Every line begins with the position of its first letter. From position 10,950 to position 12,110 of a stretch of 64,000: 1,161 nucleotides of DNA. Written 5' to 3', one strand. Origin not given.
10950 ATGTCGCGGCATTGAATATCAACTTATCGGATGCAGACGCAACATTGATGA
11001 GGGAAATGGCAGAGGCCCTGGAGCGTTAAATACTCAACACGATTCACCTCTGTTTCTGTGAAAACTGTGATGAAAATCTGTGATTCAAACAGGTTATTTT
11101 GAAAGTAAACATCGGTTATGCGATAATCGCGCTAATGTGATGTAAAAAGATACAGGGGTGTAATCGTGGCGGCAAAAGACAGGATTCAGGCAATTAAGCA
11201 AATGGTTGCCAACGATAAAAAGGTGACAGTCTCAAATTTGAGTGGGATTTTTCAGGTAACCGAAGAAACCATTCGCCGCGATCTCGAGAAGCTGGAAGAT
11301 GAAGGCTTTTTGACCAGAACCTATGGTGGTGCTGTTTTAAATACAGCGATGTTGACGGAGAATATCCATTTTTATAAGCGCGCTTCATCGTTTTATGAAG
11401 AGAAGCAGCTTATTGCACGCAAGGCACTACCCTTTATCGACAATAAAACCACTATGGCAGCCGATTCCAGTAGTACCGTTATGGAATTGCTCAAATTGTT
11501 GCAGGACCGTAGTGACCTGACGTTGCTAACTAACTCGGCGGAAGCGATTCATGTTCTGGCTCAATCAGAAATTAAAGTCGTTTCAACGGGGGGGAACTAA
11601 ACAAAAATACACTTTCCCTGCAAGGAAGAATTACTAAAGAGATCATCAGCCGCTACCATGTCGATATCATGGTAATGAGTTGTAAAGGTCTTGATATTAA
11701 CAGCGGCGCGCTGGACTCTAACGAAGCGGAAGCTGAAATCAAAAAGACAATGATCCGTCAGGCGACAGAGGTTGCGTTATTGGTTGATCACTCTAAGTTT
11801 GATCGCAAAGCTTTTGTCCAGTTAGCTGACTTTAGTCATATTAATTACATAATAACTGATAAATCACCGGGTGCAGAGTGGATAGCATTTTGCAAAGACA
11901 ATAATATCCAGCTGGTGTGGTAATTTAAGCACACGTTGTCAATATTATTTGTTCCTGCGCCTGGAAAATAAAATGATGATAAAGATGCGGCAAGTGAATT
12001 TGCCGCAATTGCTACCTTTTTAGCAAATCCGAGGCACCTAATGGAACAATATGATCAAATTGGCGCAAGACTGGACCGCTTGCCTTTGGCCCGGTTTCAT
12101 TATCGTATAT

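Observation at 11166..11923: DeoR-family regulator ydjF is split by a 1-nt frameshift in a G7 homopolymer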

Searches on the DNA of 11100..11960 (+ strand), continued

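Call 55: search_dna_similar(query=L005:1-20435:+, collection=ecoli_genomes, mode=near, max_rows=30)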
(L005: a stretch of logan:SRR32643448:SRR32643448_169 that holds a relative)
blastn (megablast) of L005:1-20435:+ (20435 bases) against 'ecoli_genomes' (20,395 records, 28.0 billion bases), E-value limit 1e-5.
Records with a match: 5425; places in all: 5449; records where one place covers at least 80% of the query: 4313.
Genomes with a match: 5425 of 5426; with a place that covers at least 80% of the query: 4313. Places per genome that has any: lowest 1, median 1, highest 3. On chromosomes: 5447 places; on plasmids: 2.
Best place of each record, by identity: >=99% 1460; 95-99% 3965.
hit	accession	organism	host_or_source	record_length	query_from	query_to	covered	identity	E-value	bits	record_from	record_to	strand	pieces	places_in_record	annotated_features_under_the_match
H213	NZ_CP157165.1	Escherichia coli strain UTAK-1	Bos taurus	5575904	1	20435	100%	100.0%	0e+0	37720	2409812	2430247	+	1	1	topB: DNA topoisomerase III | sppA: signal peptide peptidase SppA | ydjK: MFS transporter | ydjE: MFS transporter | ydjL: zinc-binding dehydrogenase | and 15 other names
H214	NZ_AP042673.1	Escherichia coli strain OkiPb01711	bovine feces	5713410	1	20435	100%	100.0%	0e+0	37717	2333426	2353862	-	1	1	topB: DNA topoisomerase III | sppA: signal peptide peptidase SppA | ydjK: MFS transporter | ydjE: MFS transporter | ydjL: zinc-binding dehydrogenase | and 15 other names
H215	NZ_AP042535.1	Escherichia coli strain OkiPb01688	bovine feces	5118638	1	20435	100%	99.9%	0e+0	37602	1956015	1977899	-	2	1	topB: DNA topoisomerase III | sppA: signal peptide peptidase SppA | ydjK: MFS transporter | ydjE: MFS transporter | IS110-like element ISEc20 family transposase | and 17 other names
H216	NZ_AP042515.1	Escherichia coli strain OkiPb01683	bovine feces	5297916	1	20435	100%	99.9%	0e+0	37598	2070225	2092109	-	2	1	topB: DNA topoisomerase III | sppA: signal peptide peptidase SppA | ydjK: MFS transporter | ydjE: MFS transporter | IS110-like element ISEc20 family transposase | and 17 other names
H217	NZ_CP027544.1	Escherichia coli strain 2013C-3264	Homo sapiens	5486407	1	20435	100%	99.9%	0e+0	37591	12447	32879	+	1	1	topB: DNA topoisomerase III | sppA: signal peptide peptidase SppA | ydjK: MFS transporter | ydjE: MFS transporter | ydjL: zinc-binding dehydrogenase | and 15 other names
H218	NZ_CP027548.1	Escherichia coli strain 2014C-3061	Homo sapiens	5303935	1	20435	100%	99.9%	0e+0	37591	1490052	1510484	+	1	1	topB: DNA topoisomerase III | sppA: signal peptide peptidase SppA | ydjK: MFS transporter | ydjE: MFS transporter | ydjL: zinc-binding dehydrogenase | and 15 other names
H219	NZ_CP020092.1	Escherichia coli strain 13E0725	cattle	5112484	1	20435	100%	99.9%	0e+0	37591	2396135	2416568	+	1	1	topB: DNA topoisomerase III | sppA: signal peptide peptidase SppA | ydjK: MFS transporter | ydjE: MFS transporter | ydjL: zinc-binding dehydrogenase | and 15 other names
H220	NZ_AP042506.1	Escherichia coli strain OkiPb01680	bovine feces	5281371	1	20435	100%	99.9%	0e+0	37591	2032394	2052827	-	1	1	topB: DNA topoisomerase III | sppA: signal peptide peptidase SppA | ydjK: MFS transporter | ydjE: MFS transporter | ydjL: zinc-binding dehydrogenase | and 15 other names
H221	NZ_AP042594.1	Escherichia coli strain OkiPb01700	bovine feces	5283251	1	20435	100%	99.9%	0e+0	37591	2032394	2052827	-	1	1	topB: DNA topoisomerase III | sppA: signal peptide peptidase SppA | ydjK: MFS transporter | ydjE: MFS transporter | ydjL: zinc-binding dehydrogenase | and 15 other names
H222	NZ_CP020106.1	Escherichia coli strain 13E0780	cattle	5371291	1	20435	100%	99.9%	0e+0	37582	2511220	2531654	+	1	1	topB: DNA topoisomerase III | sppA: signal peptide peptidase SppA | ydjK: MFS transporter | ydjE: MFS transporter | ydjL: zinc-binding dehydrogenase | and 15 other names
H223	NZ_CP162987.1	Escherichia coli strain W284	Homo sapiens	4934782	1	20435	100%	99.8%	0e+0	37484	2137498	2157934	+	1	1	topB: DNA topoisomerase III | sppA: signal peptide peptidase SppA | ydjK: MFS transporter | ydjE: MFS transporter | ydjL: zinc-binding dehydrogenase | and 15 other names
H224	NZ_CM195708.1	Escherichia coli strain CD09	Homo sapiens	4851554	1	20435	100%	99.8%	0e+0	37484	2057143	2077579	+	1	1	topB: DNA topoisomerase III | sppA: signal peptide peptidase SppA | ydjK: MFS transporter | ydjE: MFS transporter | ydjL: zinc-binding dehydrogenase | and 15 other names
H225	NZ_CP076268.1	Escherichia coli strain D217-5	Homo sapiens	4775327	1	20435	100%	99.8%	0e+0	37473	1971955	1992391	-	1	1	topB: DNA topoisomerase III | sppA: signal peptide peptidase SppA | ydjK: MFS transporter | ydjE: MFS transporter | ydjL: zinc-binding dehydrogenase | and 15 other names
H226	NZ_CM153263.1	Escherichia coli strain Bongo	Eastern Bongo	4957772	1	20435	100%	99.8%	0e+0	37473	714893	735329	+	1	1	topB: DNA topoisomerase III | sppA: signal peptide peptidase SppA | ydjK: MFS transporter | ydjE: MFS transporter | ydjL: zinc-binding dehydrogenase | and 15 other names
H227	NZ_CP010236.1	Escherichia coli strain S42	not applicable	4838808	1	20435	100%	99.8%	0e+0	37467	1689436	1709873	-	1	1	topB: DNA topoisomerase III | sppA: signal peptide peptidase SppA | ydjK: MFS transporter | ydjE: MFS transporter | ydjL: zinc-binding dehydrogenase | and 15 other names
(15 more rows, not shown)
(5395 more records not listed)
